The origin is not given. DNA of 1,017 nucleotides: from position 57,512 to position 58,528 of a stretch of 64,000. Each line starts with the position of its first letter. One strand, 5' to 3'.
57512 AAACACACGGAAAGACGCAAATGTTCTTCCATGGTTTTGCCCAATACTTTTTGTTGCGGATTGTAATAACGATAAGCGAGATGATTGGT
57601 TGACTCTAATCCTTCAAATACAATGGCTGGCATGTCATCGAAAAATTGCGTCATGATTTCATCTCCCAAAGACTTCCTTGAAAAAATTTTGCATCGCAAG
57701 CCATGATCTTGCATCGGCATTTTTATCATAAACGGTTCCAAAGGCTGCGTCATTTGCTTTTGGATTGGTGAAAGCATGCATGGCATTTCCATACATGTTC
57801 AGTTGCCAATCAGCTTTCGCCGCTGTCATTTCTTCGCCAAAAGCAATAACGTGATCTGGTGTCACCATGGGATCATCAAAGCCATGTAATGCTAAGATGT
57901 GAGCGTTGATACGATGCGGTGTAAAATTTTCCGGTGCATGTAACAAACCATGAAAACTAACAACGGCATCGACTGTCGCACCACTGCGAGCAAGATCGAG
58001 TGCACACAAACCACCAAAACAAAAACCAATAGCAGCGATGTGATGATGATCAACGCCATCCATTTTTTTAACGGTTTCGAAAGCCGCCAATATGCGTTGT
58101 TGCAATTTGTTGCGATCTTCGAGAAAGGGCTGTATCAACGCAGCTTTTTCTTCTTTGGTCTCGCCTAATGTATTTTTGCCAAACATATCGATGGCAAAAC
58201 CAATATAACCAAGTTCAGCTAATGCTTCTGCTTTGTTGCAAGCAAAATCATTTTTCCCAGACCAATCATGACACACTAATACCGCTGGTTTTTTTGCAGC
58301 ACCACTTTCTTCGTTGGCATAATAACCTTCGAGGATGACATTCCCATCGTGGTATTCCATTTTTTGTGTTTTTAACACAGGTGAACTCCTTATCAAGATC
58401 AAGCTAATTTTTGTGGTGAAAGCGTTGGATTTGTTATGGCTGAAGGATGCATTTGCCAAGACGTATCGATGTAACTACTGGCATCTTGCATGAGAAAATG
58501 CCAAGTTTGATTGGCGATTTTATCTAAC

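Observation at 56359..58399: Xylose-isomerase pseudoenzyme in an apparent operon with icmH-icmF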

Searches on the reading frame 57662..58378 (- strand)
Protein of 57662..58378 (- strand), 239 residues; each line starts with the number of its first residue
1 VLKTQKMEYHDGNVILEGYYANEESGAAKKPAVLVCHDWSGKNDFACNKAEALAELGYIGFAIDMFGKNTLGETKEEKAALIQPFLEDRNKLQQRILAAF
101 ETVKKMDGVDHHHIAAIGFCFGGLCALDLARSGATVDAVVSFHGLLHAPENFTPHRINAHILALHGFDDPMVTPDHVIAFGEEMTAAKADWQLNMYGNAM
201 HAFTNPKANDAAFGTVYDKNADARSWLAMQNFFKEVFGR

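Call 6: search_protein_families(library=pfam, proteins=[window:57662-58378:-], max_evalue=0.01)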
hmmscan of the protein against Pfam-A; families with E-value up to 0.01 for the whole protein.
window:57662-58378:- (239 aa): 8 families
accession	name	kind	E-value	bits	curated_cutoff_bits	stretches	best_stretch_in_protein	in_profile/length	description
PF01738.24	DLH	-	1.1e-46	159.6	21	1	18-236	3-216/217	Dienelactone hydrolase family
PF00326.27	Peptidase_S9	-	7.7e-08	32.5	22.6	1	157-215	143-201/213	Prolyl oligopeptidase family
PF02230.22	Abhydrolase_2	-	1.2e-06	29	23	1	105-205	92-203/217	Phospholipase/Carboxylesterase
PF06500.17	FrsA-like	-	0.0003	20.1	22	1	7-147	173-301/414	Esterase FrsA-like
PF12146.15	Hydrolase_4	-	0.002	17.9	27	0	155-205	188-236/239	Serine aminopeptidase, S33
PF00561.26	Abhydrolase_1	-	0.0029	17.8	25.8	0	31-140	1-98/245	alpha/beta hydrolase fold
PF08840.17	BAAT_C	-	0.0048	17.4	20.9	0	99-144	9-54/210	BAAT / Acyl-CoA thioester hydrolase C terminal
PF10635.14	DisA-linker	-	0.0058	16.9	25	1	52-116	66-131/142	DisA bacterial checkpoint controller linker region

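Call 8: search_protein_families(library=ncbifam, proteins=[window:57662-58378:-], max_evalue=0.01)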
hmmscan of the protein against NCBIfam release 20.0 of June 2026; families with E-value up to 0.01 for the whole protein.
window:57662-58378:- (239 aa): 4 families
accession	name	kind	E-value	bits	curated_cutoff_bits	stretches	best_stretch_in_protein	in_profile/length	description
NF041440.1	hydrolase_YghX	exception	1.1e-16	60.9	460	1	10-235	76-290/292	YghX family hydrolase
NF047920.1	lactonase_UilS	equivalog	4.6e-07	29.8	400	1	23-141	19-127/285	UilS family quorum-quenching N-acyl-homoserine lactonase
NF008525.0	PRK11460.1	equivalog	8.5e-06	25.2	191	1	96-206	87-196/232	esterase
NF003460.0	PRK05077.1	equivalog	0.00048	19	477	1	84-144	240-298/414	esterase FrsA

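Call 55: find_homologous_proteins(query=window:57662-58378:-, max_evalue=1e-40)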
Query window:57662-58378:- (239 aa): 7446 proteins with E <= 1e-40 among 8000 candidates; the best 120 are listed.
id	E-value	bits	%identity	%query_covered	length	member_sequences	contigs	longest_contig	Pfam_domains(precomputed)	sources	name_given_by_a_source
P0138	5.3e-161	552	100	100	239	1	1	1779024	PF00326.28,PF01738.25,PF02230.23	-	-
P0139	1.2e-116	406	72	100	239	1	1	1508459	PF00326.28,PF01738.25,PF12146.16,PF02230.23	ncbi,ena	-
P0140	8.9e-116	404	73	99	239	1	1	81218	PF00326.28,PF01738.25,PF02230.23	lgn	-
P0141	1.3e-115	403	73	100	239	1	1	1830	PF00326.28,PF01738.25,PF02230.23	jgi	jgi:dienelactone hydrolase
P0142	5.4e-115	401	73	99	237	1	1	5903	PF00326.28,PF01738.25,PF02230.23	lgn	-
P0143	6.4e-115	401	72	100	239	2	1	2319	PF00326.28,PF01738.25,PF02230.23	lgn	-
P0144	3.3e-113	395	72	99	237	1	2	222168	PF01738.25,PF12146.16,PF02230.23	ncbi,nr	ncbi:MAG: dienelactone hydrolase family protein [Gammaproteobacteria bacterium]|nr:dienelactone hydr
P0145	3.9e-113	395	73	99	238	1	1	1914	PF00326.28,PF01738.25,PF12146.16,PF02230.23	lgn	-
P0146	4.9e-113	395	70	100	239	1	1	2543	PF00326.28,PF01738.25,PF12146.16,PF02230.23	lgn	-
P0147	6.8e-113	394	72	99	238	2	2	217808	PF00326.28,PF01738.25,PF02230.23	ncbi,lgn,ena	-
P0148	8.8e-113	394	72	100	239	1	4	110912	PF01738.25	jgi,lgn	-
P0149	9.5e-113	394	72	99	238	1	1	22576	PF00326.28,PF01738.25,PF08840.18,PF00561.27,PF12146.16,PF02230.23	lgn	-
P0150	2.5e-112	392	73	99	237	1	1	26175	PF00326.28,PF01738.25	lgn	-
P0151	7.2e-112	391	70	100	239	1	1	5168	PF00326.28,PF01738.25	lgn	-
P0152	2.1e-111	389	69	100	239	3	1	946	PF00326.28,PF01738.25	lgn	-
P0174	1.3e-109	383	70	100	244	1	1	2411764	PF00326.28,PF01738.25,PF12146.16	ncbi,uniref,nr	ncbi:hypothetical protein AQUSIP_20000 [Aquicella siphonis]|uniref:Dienelactone hydrolase domain-con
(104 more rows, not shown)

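Call 56: find_encoding_contigs(protein=P0139, flank=8000, max_places=1)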
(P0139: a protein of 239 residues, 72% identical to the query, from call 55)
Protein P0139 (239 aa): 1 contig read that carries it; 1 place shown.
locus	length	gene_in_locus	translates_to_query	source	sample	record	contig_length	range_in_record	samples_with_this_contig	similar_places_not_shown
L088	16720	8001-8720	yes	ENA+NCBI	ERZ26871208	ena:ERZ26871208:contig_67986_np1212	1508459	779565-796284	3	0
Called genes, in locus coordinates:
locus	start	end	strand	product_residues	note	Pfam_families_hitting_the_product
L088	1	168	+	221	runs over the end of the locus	PF04445:SAM_MT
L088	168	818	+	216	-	PF09335:VTT_dom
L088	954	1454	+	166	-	PF00364:Biotin_lipoyl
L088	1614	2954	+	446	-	PF00289:Biotin_carb_N, PF02222:ATP-grasp, PF02655:ATP-grasp_3 (weak), PF02786:CPSase_L_D2, PF07478:Dala_Dala_lig_C, PF02785:Biotin_carb_C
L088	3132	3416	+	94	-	PF27465:Fis_N (weak), PF02954:HTH_8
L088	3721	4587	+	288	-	PF09850:DotU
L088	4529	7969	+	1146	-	PF14331:IcmF-related_N, PF06761:IcmF-related, PF21070:IcmF_helical, PF06744:IcmF_C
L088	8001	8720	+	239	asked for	PF01738:DLH, PF12146:Hydrolase_4 (faint), PF00326:Peptidase_S9 (faint), PF02230:Abhydrolase_2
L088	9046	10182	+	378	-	PF07585:BBP7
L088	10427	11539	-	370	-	PF13776:DUF4172, PF02661:Fic, PF22168:DIP2311-like_C (weak)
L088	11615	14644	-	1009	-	-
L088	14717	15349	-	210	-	-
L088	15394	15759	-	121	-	-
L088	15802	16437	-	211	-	-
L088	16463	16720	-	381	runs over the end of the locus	-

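Call 57: find_encoding_contigs(protein=P0174, flank=8000, max_places=1)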
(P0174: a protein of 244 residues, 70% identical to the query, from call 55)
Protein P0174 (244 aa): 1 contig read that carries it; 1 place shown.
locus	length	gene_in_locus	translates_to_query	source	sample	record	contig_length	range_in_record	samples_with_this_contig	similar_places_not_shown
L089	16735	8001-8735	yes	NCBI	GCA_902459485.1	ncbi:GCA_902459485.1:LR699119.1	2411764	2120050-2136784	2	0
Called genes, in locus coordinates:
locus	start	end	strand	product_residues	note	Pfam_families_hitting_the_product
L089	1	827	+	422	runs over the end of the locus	PF04488:Gly_transf_sug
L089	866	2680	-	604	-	-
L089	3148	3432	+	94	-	PF27465:Fis_N, PF02954:HTH_8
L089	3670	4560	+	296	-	PF09850:DotU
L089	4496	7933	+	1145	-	PF14331:IcmF-related_N, PF06761:IcmF-related, PF21070:IcmF_helical, PF06744:IcmF_C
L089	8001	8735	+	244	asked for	PF01738:DLH, PF12146:Hydrolase_4 (faint), PF00326:Peptidase_S9 (faint)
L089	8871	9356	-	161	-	PF13673:Acetyltransf_10 (weak), PF00583:Acetyltransf_1, PF13508:Acetyltransf_7, PF08445:FR47 (weak)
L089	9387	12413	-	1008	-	-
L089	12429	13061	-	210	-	-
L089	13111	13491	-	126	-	-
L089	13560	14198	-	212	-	-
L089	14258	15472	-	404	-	-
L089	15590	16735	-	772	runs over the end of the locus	PF17944:Arg_decarbox_C (faint), PF10925:DUF2680 (faint), PF02268:TFIIA_gamma_N (faint), PF22746:SHOCT-like_DUF2089-C (faint), PF03743:TrbI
